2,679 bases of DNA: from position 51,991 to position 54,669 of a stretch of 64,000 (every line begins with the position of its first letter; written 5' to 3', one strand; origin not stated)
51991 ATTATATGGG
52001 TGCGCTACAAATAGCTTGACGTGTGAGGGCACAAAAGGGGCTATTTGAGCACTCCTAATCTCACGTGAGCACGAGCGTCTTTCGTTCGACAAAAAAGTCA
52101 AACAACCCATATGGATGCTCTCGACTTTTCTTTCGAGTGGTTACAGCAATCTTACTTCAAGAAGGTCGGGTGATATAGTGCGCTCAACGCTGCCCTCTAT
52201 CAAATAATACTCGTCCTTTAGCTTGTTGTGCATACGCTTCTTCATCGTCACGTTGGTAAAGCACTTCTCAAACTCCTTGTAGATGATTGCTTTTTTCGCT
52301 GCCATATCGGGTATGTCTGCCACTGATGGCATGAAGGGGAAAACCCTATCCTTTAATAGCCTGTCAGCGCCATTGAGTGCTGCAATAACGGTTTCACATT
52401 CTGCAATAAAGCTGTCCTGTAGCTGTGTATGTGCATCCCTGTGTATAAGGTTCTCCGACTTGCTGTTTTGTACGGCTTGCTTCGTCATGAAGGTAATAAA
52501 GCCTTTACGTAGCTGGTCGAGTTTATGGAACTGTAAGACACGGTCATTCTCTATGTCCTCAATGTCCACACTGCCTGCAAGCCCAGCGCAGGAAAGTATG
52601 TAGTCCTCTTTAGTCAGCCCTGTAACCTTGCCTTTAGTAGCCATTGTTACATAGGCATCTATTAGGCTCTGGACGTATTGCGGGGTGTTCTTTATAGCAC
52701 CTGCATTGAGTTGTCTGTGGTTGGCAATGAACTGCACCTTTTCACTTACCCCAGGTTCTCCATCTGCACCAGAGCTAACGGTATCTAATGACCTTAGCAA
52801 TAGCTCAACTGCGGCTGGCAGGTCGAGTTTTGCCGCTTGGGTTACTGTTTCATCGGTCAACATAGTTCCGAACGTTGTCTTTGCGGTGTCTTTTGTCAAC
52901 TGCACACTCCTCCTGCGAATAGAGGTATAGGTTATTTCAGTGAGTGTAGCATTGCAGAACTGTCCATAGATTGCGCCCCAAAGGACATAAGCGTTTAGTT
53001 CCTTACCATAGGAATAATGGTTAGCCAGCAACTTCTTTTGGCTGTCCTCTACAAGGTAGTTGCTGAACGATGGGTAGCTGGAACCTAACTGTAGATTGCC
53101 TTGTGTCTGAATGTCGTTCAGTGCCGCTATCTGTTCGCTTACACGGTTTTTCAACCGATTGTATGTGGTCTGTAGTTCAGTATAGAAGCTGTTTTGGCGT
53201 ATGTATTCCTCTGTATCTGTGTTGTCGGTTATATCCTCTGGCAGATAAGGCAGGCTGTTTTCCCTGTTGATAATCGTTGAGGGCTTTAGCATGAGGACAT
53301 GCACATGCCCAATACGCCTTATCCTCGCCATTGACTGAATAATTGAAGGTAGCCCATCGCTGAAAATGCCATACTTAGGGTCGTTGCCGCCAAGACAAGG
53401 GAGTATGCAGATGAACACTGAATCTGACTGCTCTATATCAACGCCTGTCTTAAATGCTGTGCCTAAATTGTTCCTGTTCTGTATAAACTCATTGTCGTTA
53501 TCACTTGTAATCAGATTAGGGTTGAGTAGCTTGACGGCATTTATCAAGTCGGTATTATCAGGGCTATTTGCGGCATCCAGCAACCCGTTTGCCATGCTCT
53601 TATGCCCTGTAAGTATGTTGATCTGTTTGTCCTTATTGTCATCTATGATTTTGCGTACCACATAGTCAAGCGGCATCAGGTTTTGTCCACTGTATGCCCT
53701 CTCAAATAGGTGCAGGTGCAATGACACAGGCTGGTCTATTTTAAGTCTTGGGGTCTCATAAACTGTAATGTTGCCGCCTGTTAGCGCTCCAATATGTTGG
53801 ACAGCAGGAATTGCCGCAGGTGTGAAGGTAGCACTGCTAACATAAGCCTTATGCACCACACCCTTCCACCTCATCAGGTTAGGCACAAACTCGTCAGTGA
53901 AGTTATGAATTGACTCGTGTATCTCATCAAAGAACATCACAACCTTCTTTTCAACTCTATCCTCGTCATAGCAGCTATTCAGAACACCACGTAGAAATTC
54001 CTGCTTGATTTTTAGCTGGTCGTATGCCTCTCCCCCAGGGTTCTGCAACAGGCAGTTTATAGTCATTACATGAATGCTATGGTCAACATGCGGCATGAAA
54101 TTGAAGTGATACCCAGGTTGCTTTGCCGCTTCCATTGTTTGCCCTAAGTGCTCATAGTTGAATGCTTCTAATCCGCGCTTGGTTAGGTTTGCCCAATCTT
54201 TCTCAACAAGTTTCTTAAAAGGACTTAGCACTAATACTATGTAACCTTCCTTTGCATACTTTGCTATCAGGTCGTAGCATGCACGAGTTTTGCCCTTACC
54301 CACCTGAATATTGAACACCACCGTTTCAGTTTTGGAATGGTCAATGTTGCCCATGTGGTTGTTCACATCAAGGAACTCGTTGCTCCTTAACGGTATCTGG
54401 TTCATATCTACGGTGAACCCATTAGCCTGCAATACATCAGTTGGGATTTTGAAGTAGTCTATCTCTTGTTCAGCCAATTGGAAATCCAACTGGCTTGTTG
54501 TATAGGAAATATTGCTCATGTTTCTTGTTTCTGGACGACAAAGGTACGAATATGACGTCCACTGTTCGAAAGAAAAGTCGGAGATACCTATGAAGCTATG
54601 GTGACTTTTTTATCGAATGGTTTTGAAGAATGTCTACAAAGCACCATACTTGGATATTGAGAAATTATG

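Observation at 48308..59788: Five copies of an exactly 53-bp imperfect-palindrome element cut the island into gene modules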

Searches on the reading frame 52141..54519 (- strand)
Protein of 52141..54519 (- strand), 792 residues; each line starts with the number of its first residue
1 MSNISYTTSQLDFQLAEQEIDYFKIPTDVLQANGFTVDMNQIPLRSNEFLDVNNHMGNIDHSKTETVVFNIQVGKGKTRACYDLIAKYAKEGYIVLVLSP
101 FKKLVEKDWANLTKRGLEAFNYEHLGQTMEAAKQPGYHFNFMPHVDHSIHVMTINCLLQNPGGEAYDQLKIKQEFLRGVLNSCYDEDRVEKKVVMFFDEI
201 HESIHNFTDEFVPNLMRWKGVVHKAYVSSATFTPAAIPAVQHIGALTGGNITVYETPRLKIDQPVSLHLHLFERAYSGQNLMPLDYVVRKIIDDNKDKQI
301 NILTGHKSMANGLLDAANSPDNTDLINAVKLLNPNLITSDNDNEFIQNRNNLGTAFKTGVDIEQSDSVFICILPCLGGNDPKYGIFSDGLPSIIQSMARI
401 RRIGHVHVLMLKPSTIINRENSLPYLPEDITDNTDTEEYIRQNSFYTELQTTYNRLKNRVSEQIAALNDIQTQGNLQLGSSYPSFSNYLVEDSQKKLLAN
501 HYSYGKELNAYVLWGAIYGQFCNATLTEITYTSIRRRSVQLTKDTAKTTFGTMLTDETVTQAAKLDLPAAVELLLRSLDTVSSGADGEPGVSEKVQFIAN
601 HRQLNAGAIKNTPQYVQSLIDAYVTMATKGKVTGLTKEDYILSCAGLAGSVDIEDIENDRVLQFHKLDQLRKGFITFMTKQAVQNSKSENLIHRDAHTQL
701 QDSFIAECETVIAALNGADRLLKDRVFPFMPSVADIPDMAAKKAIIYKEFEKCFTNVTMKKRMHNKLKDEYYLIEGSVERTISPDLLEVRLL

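Call 8: search_protein_families(library=pfam, proteins=[window:52141-54519:-], max_evalue=0.01)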
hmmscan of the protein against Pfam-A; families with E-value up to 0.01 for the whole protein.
window:52141-54519:- (792 aa): 2 families
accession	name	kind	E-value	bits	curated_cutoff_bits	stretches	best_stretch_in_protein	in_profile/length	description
PF04851.21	ResIII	-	1e-08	35.7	22.5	1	59-206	19-140/164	Type III restriction enzyme, res subunit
PF00270.35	DEAD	-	0.0002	21.6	26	1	64-233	14-161/167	DEAD/DEAH box helicase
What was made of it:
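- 52141..54519 (-): HEL, a 792-aa SF2 helicase (ResIII/DEAD N-terminal half). It is the proposed binding partner and is flanked by e2 and e3. Pfam (call 8).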

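Call 17: find_encoding_contigs(protein=window:52141-54519:-, flank=10000, max_places=10)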
Protein window:52141-54519:- (792 aa): no gene with exactly this product is on record in the collection.

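Call 30: find_homologous_proteins(query=window:52141-54519:-, max_evalue=1e-10)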
Query window:52141-54519:- (792 aa): 65 proteins with E <= 1e-10 among 5871 candidates.
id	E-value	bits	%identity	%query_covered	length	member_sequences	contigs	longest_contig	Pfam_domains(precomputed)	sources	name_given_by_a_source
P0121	0.0e+0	1802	100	100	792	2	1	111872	PF04851.22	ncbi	-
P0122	0.0e+0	1532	83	100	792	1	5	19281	PF04851.22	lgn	-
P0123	6.3e-246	837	51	93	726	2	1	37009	PF00270.36,PF04851.22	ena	-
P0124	1.5e-226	772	46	100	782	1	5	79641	PF04851.22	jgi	jgi:hypothetical protein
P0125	7.5e-219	747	45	100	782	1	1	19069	PF04851.22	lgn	-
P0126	9.2e-206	704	44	100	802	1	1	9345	PF00270.36,PF04851.22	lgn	-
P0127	4.1e-183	629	42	100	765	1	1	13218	PF00270.36,PF04851.22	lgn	-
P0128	1.2e-179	617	45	84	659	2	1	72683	-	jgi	-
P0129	1.7e-172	594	51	66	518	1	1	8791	PF04851.22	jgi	jgi:hypothetical protein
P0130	1.9e-167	577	40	95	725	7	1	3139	PF00270.36,PF04851.22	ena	-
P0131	6.2e-159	549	39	99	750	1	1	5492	PF00270.36,PF04851.22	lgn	-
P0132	3.1e-157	543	46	78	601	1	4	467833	PF00270.36,PF04851.22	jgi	jgi:hypothetical protein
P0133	1.2e-155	538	40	92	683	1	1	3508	PF00270.36,PF04851.22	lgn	-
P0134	6.6e-153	529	38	98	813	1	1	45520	PF00270.36,PF04851.22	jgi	jgi:hypothetical protein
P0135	3.7e-152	527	37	95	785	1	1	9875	PF00270.36,PF04851.22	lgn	-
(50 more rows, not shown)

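Call 32: find_encoding_contigs(protein=P0121, flank=10000, max_places=4)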
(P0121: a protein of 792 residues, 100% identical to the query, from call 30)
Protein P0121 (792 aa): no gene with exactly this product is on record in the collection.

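Call 33: find_related_loci(query=A1, collection=genome_contigs, flank=10000)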
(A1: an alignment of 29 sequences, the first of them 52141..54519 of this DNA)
Query A1 (792 aa) in genome_contigs; peptide patterns used: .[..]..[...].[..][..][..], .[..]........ (x = any residue, [..] = any of these).
125 stretches matched a pattern; 19 encode a relative of the query (tblastn E <= 1e-3); 19 distinct loci.
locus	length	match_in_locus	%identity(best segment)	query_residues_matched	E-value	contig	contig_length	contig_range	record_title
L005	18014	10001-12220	35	11-791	2e-143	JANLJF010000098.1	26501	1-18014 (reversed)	MAG: Azovibrio restrictus isolate XYLBin2 XylDeg_M3_582_length_26501_cov_8, whole genome shotgun sequence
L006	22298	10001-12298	34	5-777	6e-134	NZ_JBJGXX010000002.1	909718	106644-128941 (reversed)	Chitinophaga sp. 30R24 contig2, whole genome shotgun sequence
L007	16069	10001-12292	34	2-774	6e-124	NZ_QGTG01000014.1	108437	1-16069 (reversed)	Chitinophaga sp. S165 Ga0215878_114, whole genome shotgun sequence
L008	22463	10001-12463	31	6-786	3e-117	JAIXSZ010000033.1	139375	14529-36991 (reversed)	MAG: Sphingobacteriales bacterium isolate C8_MAG_00020 pond_C8_MAG_00020_000000000090, whole genome shotgun sequence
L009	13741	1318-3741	31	6-787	2e-112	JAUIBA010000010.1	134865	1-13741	MAG: Bacteroidia bacterium isolate 6_bin.20 NODE_237_length_134865_cov_3.684944, whole genome shotgun sequence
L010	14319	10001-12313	33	8-775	3e-109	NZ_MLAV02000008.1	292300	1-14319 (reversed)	MAG: Chitinophaga sp. CB10 scaffold_8, whole genome shotgun sequence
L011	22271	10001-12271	33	11-778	1e-123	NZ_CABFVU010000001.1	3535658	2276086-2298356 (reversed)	Chitinophaga polysaccharea strain CSUR P9684, whole genome shotgun sequence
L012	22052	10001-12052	27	57-745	2e-59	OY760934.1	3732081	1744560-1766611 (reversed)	MAG: Bacteroidales bacterium isolate b23e12b2-8c01-4977-86ec-2c5e4688310e genome assembly, chromosome: 1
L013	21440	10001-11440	29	56-527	6e-56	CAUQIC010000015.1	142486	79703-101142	MAG TPA_asm: uncultured Chryseobacterium sp. isolate ERR9968906_bin.50_MetaWRAP_v1.3_MAG genome assembly, contig: ERZ216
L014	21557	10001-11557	28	12-526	2e-54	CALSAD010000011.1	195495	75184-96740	MAG: Chitinophaga pinensis isolate JJ-MO2C5C5-342-3-mx-bin695 genome assembly, contig: JJ-MO2C5C5-342-C23, whole genome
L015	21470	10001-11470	28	59-534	1e-53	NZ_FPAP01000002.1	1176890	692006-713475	Chryseobacterium formosense strain DSM 17452, whole genome shotgun sequence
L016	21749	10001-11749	28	1-529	1e-49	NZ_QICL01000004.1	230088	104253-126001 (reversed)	Dysgonomonas alginatilytica strain DSM 100214 Ga0181043_104, whole genome shotgun sequence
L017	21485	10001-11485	28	46-529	2e-45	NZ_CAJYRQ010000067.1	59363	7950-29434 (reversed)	MAG: uncultured Chryseobacterium sp. isolate SP210_3_metabat2_genome_mining.50, whole genome shotgun sequence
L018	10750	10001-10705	39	63-298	9e-42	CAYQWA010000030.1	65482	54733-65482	MAG TPA_asm: uncultured Bacteroidales bacterium isolate SRP077602_co7_588 genome assembly, contig: NODE_1733_length_6548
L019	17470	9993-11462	28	61-529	2e-40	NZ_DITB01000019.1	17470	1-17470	MAG: Flavobacterium sp. UBA6195 UBA6195_contig_1939, whole genome shotgun sequence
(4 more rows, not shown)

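Call 34: find_related_loci(query=A1, collection=metagenome_contigs, flank=10000)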
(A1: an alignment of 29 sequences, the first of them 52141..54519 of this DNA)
Query A1 (792 aa) in metagenome_contigs; peptide patterns used: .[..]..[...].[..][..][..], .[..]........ (x = any residue, [..] = any of these).
163 stretches matched a pattern; 20 encode a relative of the query (tblastn E <= 1e-3); 20 distinct loci.
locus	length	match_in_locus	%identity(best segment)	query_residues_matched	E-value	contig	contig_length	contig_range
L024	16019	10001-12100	46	84-792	0e+0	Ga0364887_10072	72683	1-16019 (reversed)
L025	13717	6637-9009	33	1-774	6e-131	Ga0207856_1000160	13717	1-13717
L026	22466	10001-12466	34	6-792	5e-149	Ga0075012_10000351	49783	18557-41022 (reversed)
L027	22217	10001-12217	35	9-786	1e-129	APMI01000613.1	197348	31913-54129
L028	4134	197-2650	33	3-782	7e-123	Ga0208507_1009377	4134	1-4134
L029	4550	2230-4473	31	4-757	3e-95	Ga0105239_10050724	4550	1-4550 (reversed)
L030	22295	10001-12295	30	1-766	2e-90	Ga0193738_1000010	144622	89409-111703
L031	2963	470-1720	41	5-417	2e-87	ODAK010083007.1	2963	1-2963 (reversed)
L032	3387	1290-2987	32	13-554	4e-84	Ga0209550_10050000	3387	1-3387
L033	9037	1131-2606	30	56-533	1e-61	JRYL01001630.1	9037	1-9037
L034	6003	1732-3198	30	59-533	3e-61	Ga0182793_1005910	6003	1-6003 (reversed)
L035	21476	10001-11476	30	56-533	3e-60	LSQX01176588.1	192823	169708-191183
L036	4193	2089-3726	29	48-537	5e-59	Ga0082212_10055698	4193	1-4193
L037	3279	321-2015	29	7-537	7e-59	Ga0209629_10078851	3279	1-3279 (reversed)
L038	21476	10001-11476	29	58-530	2e-54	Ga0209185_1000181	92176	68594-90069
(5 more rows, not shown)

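Call 42: search_protein_families(library=phrogs, proteins=[window:52141-54519:-], max_evalue=0.01)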
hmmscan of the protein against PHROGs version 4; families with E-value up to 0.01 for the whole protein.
window:52141-54519:- (792 aa): 0 families

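Call 43: search_protein_families(library=ncbifam, proteins=[window:52141-54519:-], max_evalue=0.01)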
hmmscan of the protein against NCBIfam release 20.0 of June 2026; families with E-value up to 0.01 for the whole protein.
window:52141-54519:- (792 aa): 0 families

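Call 50: search_dna_similar(query=window:52141-54519:-, collection=phages, mode=protein, max_evalue=0.00001, max_rows=15)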
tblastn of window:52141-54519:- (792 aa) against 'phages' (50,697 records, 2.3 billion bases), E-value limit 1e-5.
No match.

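Call 64: predict_structure(alignment_id=A1)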
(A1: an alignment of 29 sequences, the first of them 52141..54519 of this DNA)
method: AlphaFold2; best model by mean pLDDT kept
length: 792 residues; sequences in the alignment: 29
mean_pLDDT: 88.2   pTM: 0.74
mean pLDDT of the five models: 88.2, 88.1, 87.7, 87.2, 85.5
residues with pLDDT >= 90: 468; 70-90: 269; 50-70: 45; < 50: 10
segments of 3 or more residues with pLDDT < 50: 585-589
pLDDT, mean of each block of 10 residues (from residue 1): 73 92 94 95 90 89 95 89 95 94 88 92 73 54 79 90 59 86 71 93 87 92 94 92 96 94 93 90 92 93 92 82 89 88 84 83 83 74 77 85 89 91 86 88 91 93 90 81 90 85 88 94 94 88 91 91 94 90 53 81 85 93 93 94 94 91 97 96 92 95 95 95 94 91 95 95 89 94 88 92
secondary structure, 60 per line:
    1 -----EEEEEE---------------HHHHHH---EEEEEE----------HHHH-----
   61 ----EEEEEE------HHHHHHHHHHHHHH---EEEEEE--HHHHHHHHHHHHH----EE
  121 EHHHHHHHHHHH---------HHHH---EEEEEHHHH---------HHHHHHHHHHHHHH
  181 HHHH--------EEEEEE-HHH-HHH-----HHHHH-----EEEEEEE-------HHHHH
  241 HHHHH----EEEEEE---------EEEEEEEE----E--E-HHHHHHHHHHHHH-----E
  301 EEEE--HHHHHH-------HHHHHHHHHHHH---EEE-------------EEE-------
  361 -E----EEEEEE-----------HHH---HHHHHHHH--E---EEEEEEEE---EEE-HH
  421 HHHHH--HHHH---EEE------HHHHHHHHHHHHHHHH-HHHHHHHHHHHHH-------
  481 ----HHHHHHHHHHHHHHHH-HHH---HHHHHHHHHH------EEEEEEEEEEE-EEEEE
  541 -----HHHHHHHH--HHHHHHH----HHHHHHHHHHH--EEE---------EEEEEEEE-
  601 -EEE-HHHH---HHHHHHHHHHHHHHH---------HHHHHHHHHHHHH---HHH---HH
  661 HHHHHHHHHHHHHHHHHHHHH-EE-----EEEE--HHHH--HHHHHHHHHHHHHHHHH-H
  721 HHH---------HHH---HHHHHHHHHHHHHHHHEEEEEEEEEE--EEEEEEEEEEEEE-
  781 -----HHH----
elements in order (helices of 4 or more, strands of 3 or more residues): E6-11 H27-32 E36-41 H52-55 E65-70 H77-90 E94-99 H102-114 E119-121 H122-132 H142-145 E149-153 H154-157 H167-184 E193-198 H212-216 E222-228 H236-245 E250-255 E265-272 H282-294 E300-304 H307-312 H320-331 E335-337 E351-353 E367-372 H390-397 E404-411 E415-417 H419-425 H428-431 E435-437 H444-459 H461-473 H485-500 H508-517 E524-534 E536-540 H546-553 H556-562 H567-577 E580-582 E592-599 E602-604 H606-609 H613-627 H637-649 H659-681 E690-693 H696-699 H702-718 H720-723 H739-754 E755-764 E767-779
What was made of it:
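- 52141..54519 (-): AlphaFold model, pLDDT 88 (call 64).
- The model has pLDDT 88 (call 64).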

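Call 68: fold_search(model_id=the predicted structure, library=pdb)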
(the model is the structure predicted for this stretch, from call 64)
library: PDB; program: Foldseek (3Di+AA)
matches with E <= 10: 1484; with E <= 0.001: 319
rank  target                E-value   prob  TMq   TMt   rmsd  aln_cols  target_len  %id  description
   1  9hgi_A                1.6e-08  1.00  0.31  0.30  26.5       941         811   11  HSV-1 Origin Binding Protein in complex with double-stranded DNA recognition sequence OriS with 6 basepairs removed fr (released 2025-10-22)
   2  2xgj_B                2.4e-08  1.00  0.25  0.25  33.1       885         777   11  Structure of Mtr4, a DExH helicase involved in nuclear RNA processing and surveillance (released 2010-06-23)
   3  6d6q_M                3.5e-08  1.00  0.27  0.30  29.4       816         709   12  Human nuclear exosome-MTR4 RNA complex - overall reconstruction (released 2018-06-20)
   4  9c5q_A                3.9e-08  1.00  0.26  0.27  29.5       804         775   11  Human DNA polymerase theta helicase domain in microhomology annealed state 2, dimer form (released 2024-06-26)
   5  9hgi_B                4.6e-08  1.00  0.30  0.30  25.6       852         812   12  HSV-1 Origin Binding Protein in complex with double-stranded DNA recognition sequence OriS with 6 basepairs removed fr (released 2025-10-22)
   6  9hgj_A                5.4e-08  1.00  0.29  0.29  27.4       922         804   12  HSV-1 Origin Binding Protein in complex with double-stranded DNA recognition sequence OriS and non-hydrolyzable ATP an (released 2025-10-22)
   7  5a9j_B                5.7e-08  1.00  0.27  0.27  30.6       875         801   11  Crystal structure of the Helicase domain of human DNA polymerase theta, apo-form (released 2015-12-16)
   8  6znp_A                8.8e-08  1.00  0.29  0.31  11.7       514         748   13  Crystal Structure of DUF1998 helicase MrfA bound to DNA (released 2020-11-25)
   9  7pmm_B                1.6e-07  1.00  0.28  0.47   7.5       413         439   13  DEAD-box helicase DbpA in the active conformation bound to a ss/dsRNA junction and ADP/BeF3 (released 2022-09-14)
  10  6acx_B                1.6e-07  1.00  0.27  0.19  21.0       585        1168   13  Crystal structure of Mycobacterium smegmatis Mfd in complex with ADP + Pi at 3.5 A resolution. (released 2019-08-28)
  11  5a9j_D                1.9e-07  1.00  0.26  0.27  30.4       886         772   10  Crystal structure of the Helicase domain of human DNA polymerase theta, apo-form (released 2015-12-16)
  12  6ac8_A                2.1e-07  1.00  0.23  0.17  14.1       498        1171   15  Crystal structure of Mycobacterium smegmatis Mfd at 2.75 A resolution (released 2019-08-28)
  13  8qca_A                2.1e-07  1.00  0.28  0.28  30.4       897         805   12  CryoEM structure of a S. Cerevisiae Ski2387 complex in the closed state bound to RNA (released 2023-11-15)
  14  6x2f_A                2.2e-07  1.00  0.28  0.21  30.1       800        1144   13  Mfd-bound E.coli RNA polymerase elongation complex - L2 state (released 2021-02-03)
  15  9qbv                  3.1e-07  1.00  0.16  0.28  17.6       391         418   16  Crystal structure of WRN in complex with (R)-11 (GSK4766470) (released 2026-03-11)
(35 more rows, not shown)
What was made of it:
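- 52141..54519 (-): The best PDB match is the HSV-1 UL9 origin-binding protein on OriS (call 68).
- Its best PDB hit is HSV-1 UL9 bound to OriS (call 68).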

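Call 69: search_solved_structures(query=A1, max_evalue=10, show_alignments=2)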
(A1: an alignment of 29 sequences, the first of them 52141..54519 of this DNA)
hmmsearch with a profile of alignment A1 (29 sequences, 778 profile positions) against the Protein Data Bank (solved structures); distinct sequences matched with E-value up to 10: 11.
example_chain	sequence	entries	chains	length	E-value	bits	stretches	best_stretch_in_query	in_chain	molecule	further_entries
2p65_A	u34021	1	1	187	0.091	14.4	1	172-197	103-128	Hypothetical protein PF08_0063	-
1tnw_A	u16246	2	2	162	0.11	14.1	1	604-689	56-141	TROPONIN C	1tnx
1oxz_A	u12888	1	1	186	0.54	11.8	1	404-466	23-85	ADP-ribosylation factor binding protein GGA1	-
8fmm_A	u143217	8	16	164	0.71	11.4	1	562-688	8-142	Troponin C, slow skeletal and cardiac muscles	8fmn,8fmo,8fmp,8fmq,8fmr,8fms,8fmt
5tnc_A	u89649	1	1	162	1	10.9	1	604-689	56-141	TROPONIN-C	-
1dtl_A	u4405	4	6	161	1.1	10.9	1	587-688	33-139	CARDIAC TROPONIN C | Troponin C | Troponin C, slow skeletal and cardiac muscles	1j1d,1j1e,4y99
2w49_0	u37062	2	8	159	1.1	10.8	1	605-689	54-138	TROPONIN C, SKELETAL MUSCLE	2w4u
1ncx_A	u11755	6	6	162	1.1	10.8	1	604-689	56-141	TROPONIN C | Troponin C, skeletal muscle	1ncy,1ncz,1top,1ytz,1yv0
4tnc_A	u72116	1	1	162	1.2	10.7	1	604-689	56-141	TROPONIN C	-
1aj4_A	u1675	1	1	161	1.2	10.6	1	605-688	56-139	TROPONIN C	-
2jt3_A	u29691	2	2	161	1.6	10.3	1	587-688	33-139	Troponin C | Troponin C, slow skeletal and cardiac muscles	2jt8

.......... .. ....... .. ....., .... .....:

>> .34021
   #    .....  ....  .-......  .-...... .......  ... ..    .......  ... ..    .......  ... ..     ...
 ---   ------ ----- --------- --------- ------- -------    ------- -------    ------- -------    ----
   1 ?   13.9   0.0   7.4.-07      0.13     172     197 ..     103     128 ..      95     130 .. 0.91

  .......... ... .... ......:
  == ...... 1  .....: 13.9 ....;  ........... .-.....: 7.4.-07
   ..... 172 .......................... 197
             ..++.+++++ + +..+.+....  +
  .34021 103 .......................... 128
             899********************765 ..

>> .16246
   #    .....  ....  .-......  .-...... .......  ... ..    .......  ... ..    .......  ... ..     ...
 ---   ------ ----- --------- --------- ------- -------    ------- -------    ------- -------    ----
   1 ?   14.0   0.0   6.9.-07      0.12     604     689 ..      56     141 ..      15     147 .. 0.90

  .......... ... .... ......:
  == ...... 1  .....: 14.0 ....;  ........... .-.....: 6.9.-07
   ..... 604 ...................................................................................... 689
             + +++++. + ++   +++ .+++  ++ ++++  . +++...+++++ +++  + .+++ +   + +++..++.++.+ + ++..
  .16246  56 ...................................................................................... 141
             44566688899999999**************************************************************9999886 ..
